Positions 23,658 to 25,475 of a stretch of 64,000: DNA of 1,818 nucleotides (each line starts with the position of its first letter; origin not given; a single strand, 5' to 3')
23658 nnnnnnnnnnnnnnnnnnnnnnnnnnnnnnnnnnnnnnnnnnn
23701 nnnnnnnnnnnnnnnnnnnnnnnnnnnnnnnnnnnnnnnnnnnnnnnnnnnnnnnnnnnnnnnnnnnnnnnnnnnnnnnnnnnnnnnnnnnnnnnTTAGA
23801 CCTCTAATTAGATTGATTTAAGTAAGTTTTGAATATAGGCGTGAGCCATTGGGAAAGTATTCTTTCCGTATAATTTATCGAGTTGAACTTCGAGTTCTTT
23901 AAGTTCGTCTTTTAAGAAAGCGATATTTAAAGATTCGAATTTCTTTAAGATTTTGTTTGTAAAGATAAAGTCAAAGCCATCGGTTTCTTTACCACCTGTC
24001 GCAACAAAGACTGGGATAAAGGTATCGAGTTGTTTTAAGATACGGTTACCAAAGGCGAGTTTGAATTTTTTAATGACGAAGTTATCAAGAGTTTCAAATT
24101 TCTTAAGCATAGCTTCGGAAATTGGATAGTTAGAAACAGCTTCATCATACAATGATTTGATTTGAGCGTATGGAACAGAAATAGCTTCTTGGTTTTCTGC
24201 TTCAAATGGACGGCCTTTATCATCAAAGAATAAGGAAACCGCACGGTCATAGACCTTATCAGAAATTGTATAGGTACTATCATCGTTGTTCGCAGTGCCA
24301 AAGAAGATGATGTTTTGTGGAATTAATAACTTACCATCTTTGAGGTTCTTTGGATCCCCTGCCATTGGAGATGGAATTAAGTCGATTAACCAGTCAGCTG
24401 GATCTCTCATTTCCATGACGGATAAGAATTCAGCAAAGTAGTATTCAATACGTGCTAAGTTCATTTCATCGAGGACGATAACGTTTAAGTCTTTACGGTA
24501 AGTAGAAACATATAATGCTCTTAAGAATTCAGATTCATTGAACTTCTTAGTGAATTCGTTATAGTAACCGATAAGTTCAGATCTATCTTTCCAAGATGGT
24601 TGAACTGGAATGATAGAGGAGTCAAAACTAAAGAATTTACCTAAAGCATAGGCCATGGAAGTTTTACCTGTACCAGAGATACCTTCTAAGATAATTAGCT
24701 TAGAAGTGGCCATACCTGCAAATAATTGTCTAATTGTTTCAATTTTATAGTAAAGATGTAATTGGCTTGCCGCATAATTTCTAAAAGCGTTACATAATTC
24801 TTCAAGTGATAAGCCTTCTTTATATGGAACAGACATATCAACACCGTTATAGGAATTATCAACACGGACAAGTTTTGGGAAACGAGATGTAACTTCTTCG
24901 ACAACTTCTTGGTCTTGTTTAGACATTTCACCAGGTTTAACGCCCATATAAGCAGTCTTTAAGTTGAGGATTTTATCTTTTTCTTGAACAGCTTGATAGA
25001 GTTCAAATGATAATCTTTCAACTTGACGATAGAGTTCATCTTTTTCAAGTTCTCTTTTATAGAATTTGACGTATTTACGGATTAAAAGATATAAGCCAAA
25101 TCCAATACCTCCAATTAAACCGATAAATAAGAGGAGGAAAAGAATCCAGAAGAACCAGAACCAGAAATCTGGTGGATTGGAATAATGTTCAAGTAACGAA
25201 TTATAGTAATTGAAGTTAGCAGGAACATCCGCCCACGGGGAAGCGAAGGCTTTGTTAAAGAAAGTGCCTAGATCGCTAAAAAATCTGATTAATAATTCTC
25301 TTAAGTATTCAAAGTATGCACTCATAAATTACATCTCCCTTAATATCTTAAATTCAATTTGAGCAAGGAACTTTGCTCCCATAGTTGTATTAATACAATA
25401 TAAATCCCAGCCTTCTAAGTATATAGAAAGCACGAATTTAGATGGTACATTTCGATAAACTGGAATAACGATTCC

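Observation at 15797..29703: Candidate novel system: 10-gene operon of four TasA-like proteins, McrB-like GTPase, SipW and c-di-GMP enzymes behind a GEMM riboswitch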

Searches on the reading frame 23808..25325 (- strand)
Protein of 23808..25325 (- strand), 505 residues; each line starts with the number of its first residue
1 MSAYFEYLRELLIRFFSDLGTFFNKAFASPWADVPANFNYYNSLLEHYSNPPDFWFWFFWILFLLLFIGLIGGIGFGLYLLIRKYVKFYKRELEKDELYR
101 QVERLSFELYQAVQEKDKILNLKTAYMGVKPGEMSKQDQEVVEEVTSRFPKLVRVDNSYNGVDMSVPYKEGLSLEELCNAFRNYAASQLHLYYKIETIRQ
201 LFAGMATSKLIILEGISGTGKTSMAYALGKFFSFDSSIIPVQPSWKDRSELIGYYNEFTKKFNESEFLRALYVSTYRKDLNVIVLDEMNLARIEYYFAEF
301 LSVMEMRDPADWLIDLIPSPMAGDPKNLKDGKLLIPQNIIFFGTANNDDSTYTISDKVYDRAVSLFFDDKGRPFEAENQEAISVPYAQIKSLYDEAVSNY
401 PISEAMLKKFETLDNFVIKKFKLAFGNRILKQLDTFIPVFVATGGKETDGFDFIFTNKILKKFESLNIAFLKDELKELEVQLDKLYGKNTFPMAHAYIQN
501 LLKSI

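Call 3: search_protein_families(library=pfam, proteins=[window:23808-25325:-], max_evalue=0.1)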
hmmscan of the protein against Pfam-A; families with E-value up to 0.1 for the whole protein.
window:23808-25325:- (505 aa): 5 families
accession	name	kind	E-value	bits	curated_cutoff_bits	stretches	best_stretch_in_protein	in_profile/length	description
PF07728.20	AAA_5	-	0.00028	21.3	22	1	211-361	2-138/139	AAA domain (dynein-related subfamily)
PF13401.12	AAA_22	-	0.007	17.1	27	1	208-290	5-95/130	AAA domain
PF13314.11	DUF4083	-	0.036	14.5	25.4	1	58-86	2-30/57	Domain of unknown function (DUF4083)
PF00004.35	AAA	-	0.047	14.6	21.2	0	211-346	1-109/131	ATPase family associated with various cellular activities (AAA)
PF20720.3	nSTAND3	-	0.052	13.7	27.2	0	194-229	3-38/155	Novel STAND NTPase 3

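Call 4: search_protein_families(library=ncbifam, proteins=[window:23808-25325:-], max_evalue=0.1)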
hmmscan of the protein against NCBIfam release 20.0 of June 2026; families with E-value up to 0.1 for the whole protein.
window:23808-25325:- (505 aa): 9 families
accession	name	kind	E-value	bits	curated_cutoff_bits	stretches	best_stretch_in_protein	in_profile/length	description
NF045846.1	MSC0882_dom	subfamily_domain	0.0064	15.7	60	1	39-96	31-89/244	MSC_0882 family membrane protein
TIGR00041.1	DTMP_kinase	equivalog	0.0071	16.1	83.25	1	205-232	1-28/196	dTMP kinase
NF003230.0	PRK04195.1-6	equivalog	0.011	14.4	441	1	206-244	37-73/494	replication factor C large subunit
NF005250.0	PRK06761.1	equivalog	0.041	12.9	270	0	208-229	3-24/282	hypothetical protein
NF003231.0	PRK04195.2-1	equivalog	0.05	12.4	442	1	204-235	39-70/517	replication factor C large subunit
NF003234.0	PRK04195.2-4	equivalog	0.051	12.5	529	1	207-296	37-124/497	replication factor C large subunit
NF005258.0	PRK06762.3-3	equivalog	0.053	13.5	344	0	208-240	2-34/164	hypothetical protein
NF005255.0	PRK06762.2-2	equivalog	0.076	13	140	0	208-233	3-28/163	hypothetical protein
NF038214.1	IS21_help_AAA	equivalog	0.079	12.6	200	0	206-231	88-113/232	IS21-like element helper ATPase IstB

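Call 7: find_encoding_contigs(protein=window:23808-25325:-, flank=10000, max_places=6)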
Protein window:23808-25325:- (505 aa): 4 contigs read that carry it; 2 places shown.
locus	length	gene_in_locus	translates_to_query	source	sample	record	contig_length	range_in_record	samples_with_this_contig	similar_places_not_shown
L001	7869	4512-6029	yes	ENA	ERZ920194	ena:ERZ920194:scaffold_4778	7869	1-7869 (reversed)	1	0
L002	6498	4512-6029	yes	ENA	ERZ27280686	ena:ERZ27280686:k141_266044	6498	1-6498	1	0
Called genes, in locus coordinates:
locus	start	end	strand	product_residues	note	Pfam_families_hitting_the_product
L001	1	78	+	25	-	?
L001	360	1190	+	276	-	-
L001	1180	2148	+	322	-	-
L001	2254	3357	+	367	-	-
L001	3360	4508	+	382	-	-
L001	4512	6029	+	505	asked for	-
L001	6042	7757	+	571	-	-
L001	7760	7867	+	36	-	?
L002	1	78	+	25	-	?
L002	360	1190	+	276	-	-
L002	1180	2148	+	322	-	-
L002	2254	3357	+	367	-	-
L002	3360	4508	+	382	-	-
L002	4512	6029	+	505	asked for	-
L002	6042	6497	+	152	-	?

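Call 9: find_homologous_proteins(query=window:23808-25325:-, max_evalue=0.001)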
Query window:23808-25325:- (505 aa): 8000 proteins with E <= 0.001 among 8000 candidates; the best 120 are listed.
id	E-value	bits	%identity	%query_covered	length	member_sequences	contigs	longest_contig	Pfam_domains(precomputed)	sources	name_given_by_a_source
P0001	0.0e+0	1119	98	100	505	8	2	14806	-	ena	-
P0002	4.9e-284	961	83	100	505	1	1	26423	-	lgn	-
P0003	1.4e-276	936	80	100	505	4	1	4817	PF07728.21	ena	-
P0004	1.6e-269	913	79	100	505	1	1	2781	PF07728.21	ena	-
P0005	3.0e-269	912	79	100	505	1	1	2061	PF07728.21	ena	-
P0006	1.4e-268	910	78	100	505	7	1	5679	-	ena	-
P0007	2.4e-268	909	79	100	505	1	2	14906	PF07728.21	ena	-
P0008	6.3e-268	908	79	100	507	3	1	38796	PF07728.21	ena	-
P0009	9.5e-268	907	78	100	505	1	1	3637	PF07728.21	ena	-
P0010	2.0e-267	906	78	100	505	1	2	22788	PF07728.21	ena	-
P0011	7.0e-267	904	79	100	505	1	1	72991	PF07728.21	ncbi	-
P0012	1.4e-266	903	79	100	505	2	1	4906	PF07728.21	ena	-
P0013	4.8e-266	901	78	100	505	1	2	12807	-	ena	-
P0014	6.5e-266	901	78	100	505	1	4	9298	PF07728.21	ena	-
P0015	9.1e-266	901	79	100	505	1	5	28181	PF07728.21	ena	-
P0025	6.8e-264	894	77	100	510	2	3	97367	PF07728.21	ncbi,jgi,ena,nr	ncbi:MAG: hypothetical protein E7178_03150 [Erysipelotrichaceae bacterium]|nr:hypothetical protein [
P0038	3.0e-260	882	77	100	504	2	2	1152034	-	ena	-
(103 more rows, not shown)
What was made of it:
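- The GTPase is unusually conserved (72-83% identical among the top 120 hits, call 9).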

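Call 11: search_solved_structures(query=window:23808-25325:-, max_evalue=1, show_alignments=2)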
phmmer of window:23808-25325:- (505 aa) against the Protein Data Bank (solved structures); distinct sequences matched with E-value up to 1: 0.

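Call 17: search_protein_families(library=padloc, proteins=[window:23808-25325:-], max_evalue=0.1)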
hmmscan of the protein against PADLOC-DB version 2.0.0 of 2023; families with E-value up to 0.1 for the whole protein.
window:23808-25325:- (505 aa): 3 families
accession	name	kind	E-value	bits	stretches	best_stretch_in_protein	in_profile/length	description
PDLC04547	PDC-M26A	-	7.9e-39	131.8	2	189-310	313-435/724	-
PDLC02195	IetA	-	0.0062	13.9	1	94-230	18-159/395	-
PDLC02196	IetA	-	0.039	11.4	1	155-229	72-143/374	-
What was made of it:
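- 23808..25325 (-): McrB-family AAA+ GTPase of the NxD type. It has an N-terminal ~50-aa segment, a TM helix (51-84), a basic cluster, a coiled-coil-like segment (84-125) and then the GTPase core. PADLOC PDC-M26A E=8e-39 (call 17).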

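Call 25: find_encoding_contigs(protein=P0038, flank=10000, max_places=2)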
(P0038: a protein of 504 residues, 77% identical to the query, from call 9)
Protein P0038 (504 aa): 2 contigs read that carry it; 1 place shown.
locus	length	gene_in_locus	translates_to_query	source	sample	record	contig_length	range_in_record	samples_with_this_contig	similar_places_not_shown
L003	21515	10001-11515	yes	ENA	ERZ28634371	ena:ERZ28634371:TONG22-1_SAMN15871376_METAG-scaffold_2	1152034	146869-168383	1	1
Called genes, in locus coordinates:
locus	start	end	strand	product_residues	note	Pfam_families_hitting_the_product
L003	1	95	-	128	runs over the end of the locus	PF12773:DZR (faint), PF13240:Zn_Ribbon_1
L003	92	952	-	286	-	PF00106:adh_short, PF08659:KR (weak), PF13561:adh_short_C2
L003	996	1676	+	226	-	PF01048:PNP_UDP_1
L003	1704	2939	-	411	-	PF01545:Cation_efflux, PF16916:ZT_dimer (weak)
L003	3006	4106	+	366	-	PF00990:GGDEF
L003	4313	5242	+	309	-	-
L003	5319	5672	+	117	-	-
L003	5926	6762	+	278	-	-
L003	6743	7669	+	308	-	-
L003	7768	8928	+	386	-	-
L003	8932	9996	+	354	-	-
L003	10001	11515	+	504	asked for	-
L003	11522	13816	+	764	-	-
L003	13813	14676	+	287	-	-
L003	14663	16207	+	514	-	PF00563:EAL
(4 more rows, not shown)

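Call 26: find_encoding_contigs(protein=P0025, flank=10000, max_places=2)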
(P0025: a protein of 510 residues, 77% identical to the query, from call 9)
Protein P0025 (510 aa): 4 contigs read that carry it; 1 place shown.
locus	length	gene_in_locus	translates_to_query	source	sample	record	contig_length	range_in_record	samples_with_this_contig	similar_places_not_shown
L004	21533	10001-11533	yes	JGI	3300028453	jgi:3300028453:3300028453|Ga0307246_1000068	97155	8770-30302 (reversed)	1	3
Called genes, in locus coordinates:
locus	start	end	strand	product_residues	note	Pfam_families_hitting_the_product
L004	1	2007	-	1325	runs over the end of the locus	-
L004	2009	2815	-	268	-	-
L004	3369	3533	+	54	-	-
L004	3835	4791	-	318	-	-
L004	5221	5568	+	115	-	-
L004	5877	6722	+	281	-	-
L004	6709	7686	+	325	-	-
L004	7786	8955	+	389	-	-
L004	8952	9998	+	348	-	-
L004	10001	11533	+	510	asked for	PF07728:AAA_5 (weak)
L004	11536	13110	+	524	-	-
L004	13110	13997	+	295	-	-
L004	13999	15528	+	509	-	PF00563:EAL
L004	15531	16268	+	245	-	PF01048:PNP_UDP_1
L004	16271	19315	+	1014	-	PF00563:EAL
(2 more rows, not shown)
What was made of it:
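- The locus is syntenic in small genomes (calls 25, 26).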

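Call 27: search_protein_representatives(protein=window:23808-25325:-)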
Query: 505 residues. Proteins with E-value up to 0.001 (for the whole library): 8432; up to 1e-10: 6173; up to 1e-30: 730. The best 150 are listed.
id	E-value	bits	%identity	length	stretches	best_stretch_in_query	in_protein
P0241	2.8e-202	689.4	63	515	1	1-503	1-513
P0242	2.2e-146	505.1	48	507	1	1-502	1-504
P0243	4.9e-132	457.7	67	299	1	1-298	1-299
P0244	5.3e-132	457.6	47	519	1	4-504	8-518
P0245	9.2e-125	433.7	45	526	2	143-504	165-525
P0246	4.6e-122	424.9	46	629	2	139-504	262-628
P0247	3.3e-121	422.0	44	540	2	143-503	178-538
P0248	2.1e-116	406.2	43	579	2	135-500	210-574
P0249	1.6e-115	403.3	43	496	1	46-499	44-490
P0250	4.0e-114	398.7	41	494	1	6-504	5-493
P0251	1.0e-112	394.0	40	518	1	1-503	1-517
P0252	7.5e-112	391.2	48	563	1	146-503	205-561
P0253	1.8e-110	386.6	48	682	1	147-502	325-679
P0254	9.0e-105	367.8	45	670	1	148-502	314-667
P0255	8.3e-101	354.7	50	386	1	8-377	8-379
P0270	3.4e-87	309.8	45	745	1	115-494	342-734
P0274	5.2e-86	306.0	42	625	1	102-503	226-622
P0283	1.9e-81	290.9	43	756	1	137-501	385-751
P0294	3.8e-78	280.0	38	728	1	88-495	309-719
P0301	4.5e-77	276.5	44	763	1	147-486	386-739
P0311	2.1e-74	267.7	42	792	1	146-501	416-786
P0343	9.7e-69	249.0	41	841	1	178-499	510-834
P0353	2.9e-67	244.1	39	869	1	143-504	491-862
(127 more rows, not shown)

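Call 28: search_protein_families(library=pfam, proteins=[P0253, P0270, P0283, P0301, P0311, P0343, P0353, P0246, P0274, P0294], max_evalue=0.001)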
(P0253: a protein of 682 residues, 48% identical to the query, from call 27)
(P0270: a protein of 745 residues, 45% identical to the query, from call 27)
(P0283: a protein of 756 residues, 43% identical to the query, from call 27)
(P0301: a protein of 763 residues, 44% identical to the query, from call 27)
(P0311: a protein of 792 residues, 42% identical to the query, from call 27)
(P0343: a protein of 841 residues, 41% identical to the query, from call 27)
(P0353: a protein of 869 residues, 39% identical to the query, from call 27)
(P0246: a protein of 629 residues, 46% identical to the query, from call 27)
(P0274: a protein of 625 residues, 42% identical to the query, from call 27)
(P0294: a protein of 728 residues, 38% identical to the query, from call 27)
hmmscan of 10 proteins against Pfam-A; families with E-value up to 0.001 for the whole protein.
P0253 (682 aa): 0 families

P0270 (745 aa): 1 family
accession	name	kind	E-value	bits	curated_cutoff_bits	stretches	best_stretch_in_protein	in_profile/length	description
PF07728.20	AAA_5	-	0.0008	19.9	22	0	445-598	2-138/139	AAA domain (dynein-related subfamily)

P0283 (756 aa): 1 family
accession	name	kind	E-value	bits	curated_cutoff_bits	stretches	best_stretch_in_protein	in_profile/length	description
PF07728.20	AAA_5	-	2.7e-05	24.6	22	1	461-612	2-138/139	AAA domain (dynein-related subfamily)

P0301 (763 aa): 1 family
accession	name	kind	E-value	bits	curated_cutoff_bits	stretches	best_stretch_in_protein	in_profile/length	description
PF07728.20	AAA_5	-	0.00017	22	22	1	455-613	2-138/139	AAA domain (dynein-related subfamily)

P0311 (792 aa): 1 family
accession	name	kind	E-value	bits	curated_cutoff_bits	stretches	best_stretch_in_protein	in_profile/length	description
PF07728.20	AAA_5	-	2.9e-05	24.5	22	1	485-646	2-138/139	AAA domain (dynein-related subfamily)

P0343 (841 aa): 0 families

P0353 (869 aa): 0 families

P0246 (629 aa): 0 families

P0274 (625 aa): 0 families

P0294 (728 aa): 1 family
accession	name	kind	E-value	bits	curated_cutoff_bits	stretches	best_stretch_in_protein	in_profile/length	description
PF07728.20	AAA_5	-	4.3e-05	24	22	1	432-580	3-135/139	AAA domain (dynein-related subfamily)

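Call 40: search_solved_structures(query=A4, max_evalue=1, show_alignments=2)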
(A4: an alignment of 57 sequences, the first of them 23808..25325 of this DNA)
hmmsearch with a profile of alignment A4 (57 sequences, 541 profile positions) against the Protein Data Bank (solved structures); distinct sequences matched with E-value up to 1: 20.
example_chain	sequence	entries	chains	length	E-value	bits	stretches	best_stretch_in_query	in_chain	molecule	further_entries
6hz4_A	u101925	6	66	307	2.7e-05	26.6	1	223-390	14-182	5-methylcytosine-specific restriction enzyme B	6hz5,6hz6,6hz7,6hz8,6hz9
6ut6_A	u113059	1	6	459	6.5e-05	25.4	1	223-390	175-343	5-methylcytosine-specific restriction enzyme B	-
7vsr_A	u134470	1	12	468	6.8e-05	25.3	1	223-390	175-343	5-methylcytosine-specific restriction enzyme B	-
9ijj_A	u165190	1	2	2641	0.0013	21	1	79-195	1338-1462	Cilia and flagella associated protein 46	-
7emf_O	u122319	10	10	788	0.04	16.2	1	87-204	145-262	Mediator of RNA polymerase II transcription subunit 15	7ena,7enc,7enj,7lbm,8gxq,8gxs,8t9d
5zui_A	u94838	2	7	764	0.041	16.1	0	85-206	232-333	Heat Shock Protein 104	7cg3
8t1i_J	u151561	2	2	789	0.066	15.5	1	101-198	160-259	Mediator of RNA polymerase II transcription subunit 15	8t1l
6c2u_A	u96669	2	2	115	0.083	15.1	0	244-269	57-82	phosphate-loop protein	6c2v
9itj_U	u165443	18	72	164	0.084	15.1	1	81-194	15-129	ATP synthase subunit b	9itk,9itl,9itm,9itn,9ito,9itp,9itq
6uxv_C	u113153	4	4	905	0.095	14.9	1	91-180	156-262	SWI/SNF chromatin-remodeling complex subunit SNF5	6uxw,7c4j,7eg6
7egm_C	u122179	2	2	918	0.098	14.9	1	91-180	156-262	SWI/SNF chromatin-remodeling complex subunit SNF5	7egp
3ux8_A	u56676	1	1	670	0.19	13.9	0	243-259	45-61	Excinuclease ABC, A subunit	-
4fe8_A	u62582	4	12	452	0.3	13.3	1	83-147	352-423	Maltose-binding periplasmic protein,Huntingtin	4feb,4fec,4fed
2r6f_A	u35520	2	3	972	0.37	13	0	243-259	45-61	Excinuclease ABC subunit A | Excinuclease ABC, A subunit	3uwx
6n9l_A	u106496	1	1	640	0.39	12.9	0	242-260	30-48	UvrABC system protein A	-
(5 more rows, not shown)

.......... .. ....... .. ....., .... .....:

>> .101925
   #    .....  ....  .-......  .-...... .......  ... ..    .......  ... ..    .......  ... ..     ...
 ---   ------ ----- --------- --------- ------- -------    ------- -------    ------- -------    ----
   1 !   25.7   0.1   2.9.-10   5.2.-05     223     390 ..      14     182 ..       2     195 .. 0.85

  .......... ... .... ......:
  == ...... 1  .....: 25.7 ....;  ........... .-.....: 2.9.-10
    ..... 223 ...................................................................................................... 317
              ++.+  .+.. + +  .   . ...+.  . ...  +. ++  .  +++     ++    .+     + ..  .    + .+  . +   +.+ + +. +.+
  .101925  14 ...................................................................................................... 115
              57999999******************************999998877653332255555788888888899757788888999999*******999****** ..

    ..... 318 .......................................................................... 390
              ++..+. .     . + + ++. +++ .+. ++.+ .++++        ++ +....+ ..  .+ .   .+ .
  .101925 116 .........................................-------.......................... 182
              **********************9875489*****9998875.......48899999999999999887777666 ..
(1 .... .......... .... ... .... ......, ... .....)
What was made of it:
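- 23808..25325 (-): The profile's best PDB sequence matches are McrB 6hz4, 6ut6 and 7vsr (call 40).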

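Call 41: find_related_loci(query=A4, collection=genome_contigs, flank=10000)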
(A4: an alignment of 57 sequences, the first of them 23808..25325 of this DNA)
Query A4 (505 aa) in genome_contigs; peptide patterns used: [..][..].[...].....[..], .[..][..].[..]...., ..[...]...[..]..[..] (x = any residue, [..] = any of these).
600 stretches matched a pattern (row limit reached: there are more); 590 encode a relative of the query (tblastn E <= 1e-3); the best 80 are kept; 80 distinct loci.
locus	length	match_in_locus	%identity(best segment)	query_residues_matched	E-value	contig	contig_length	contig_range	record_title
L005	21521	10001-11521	71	1-504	0e+0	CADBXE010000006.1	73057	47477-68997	MAG: uncultured Erysipelotrichaceae bacterium isolate RUG14382 genome assembly, contig: RUG14382_asm_6, whole genome sho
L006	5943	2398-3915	71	1-504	0e+0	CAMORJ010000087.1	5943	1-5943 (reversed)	MAG: uncultured Firmicutes bacterium isolate SRR873608_bin.203_metaWRAP_v1.3_MAG genome assembly, contig: NODE_46311_len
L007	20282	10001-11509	69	1-504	0e+0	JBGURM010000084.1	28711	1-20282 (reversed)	MAG: Bacilli bacterium isolate ruminal_MAG_116 ruminal_MAG_116_contig_0087, whole genome shotgun sequence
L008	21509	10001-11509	70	1-504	0e+0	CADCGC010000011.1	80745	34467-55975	MAG: uncultured Erysipelotrichaceae bacterium isolate RUG14619 genome assembly, contig: RUG14619_asm_11, whole genome sh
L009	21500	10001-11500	68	1-504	0e+0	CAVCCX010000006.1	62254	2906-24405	Bacteroides uniformis isolate H07666-L1_cleanbin_000019 genome assembly, contig: Spades_H07666-L1_contig_189, whole geno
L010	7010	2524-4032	64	1-503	0e+0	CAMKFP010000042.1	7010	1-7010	MAG: uncultured Bacillales bacterium isolate SRR12081297_bin.41_metaWRAP_v1.3_MAG genome assembly, contig: ERZ12289777.2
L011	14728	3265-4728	64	1-503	0e+0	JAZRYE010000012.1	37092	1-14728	MAG: Bacilli bacterium isolate T1900044950_TA20190003.MAGScoT_cleanbin_000027 SGB_3596_k141_2060753, whole genome shotgu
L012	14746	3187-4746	54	1-503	0e+0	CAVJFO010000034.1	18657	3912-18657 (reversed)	Hallerella sp. isolate G02630-L1_cleanbin_000024 genome assembly, contig: Spades_G02630-L1_contig_1414, whole genome sho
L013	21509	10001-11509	71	1-504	0e+0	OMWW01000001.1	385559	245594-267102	uncultured Erysipelotrichaceae bacterium isolate RUG042 genome assembly, contig: scaffold_1, whole genome shotgun sequen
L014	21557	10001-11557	55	1-504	3e-180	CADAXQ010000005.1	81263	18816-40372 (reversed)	MAG: uncultured Erysipelotrichaceae bacterium isolate RUG13722 genome assembly, contig: RUG13722_asm_5, whole genome sho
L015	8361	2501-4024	56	1-503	3e-171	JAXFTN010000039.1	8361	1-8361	MAG: Bacilli bacterium isolate SUG2458 k141_1613607, whole genome shotgun sequence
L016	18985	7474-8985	63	1-503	0e+0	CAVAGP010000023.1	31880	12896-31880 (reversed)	Faecalibacillus sp. isolate H07605-L1_cleanbin_000015 genome assembly, contig: Spades_H07605-L1_contig_468, whole genome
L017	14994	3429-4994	54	1-504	2e-165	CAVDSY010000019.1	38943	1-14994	bacterium isolate H07627-L1_cleanbin_000039 genome assembly, contig: Spades_H07627-L1_contig_563, whole genome shotgun s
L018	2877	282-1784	50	1-499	2e-167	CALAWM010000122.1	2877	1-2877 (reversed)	MAG TPA_asm: uncultured Bacillales bacterium isolate SRR1562009_bin.48_CONCOCT_v1.1_MAG genome assembly, contig: ERZ7240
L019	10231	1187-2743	50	1-503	3e-156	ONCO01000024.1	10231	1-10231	uncultured Erysipelotrichaceae bacterium isolate RUG187 genome assembly, contig: scaffold_4955, whole genome shotgun seq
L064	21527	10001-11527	44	4-505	8e-134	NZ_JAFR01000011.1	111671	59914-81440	Acholeplasma granularum ATCC 19168 G324DRAFT_scaffold00006.6_C, whole genome shotgun sequence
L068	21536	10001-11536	42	15-503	2e-133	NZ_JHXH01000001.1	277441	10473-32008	Ruminococcus sp. FC2018 T494DRAFT_scaffold00001.1_C, whole genome shotgun sequence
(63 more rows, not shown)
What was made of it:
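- These span Acholeplasmatales, Izemoplasmatales, Ruminococcus, Lachnospiraceae and Oscillospiraceae (call 41).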
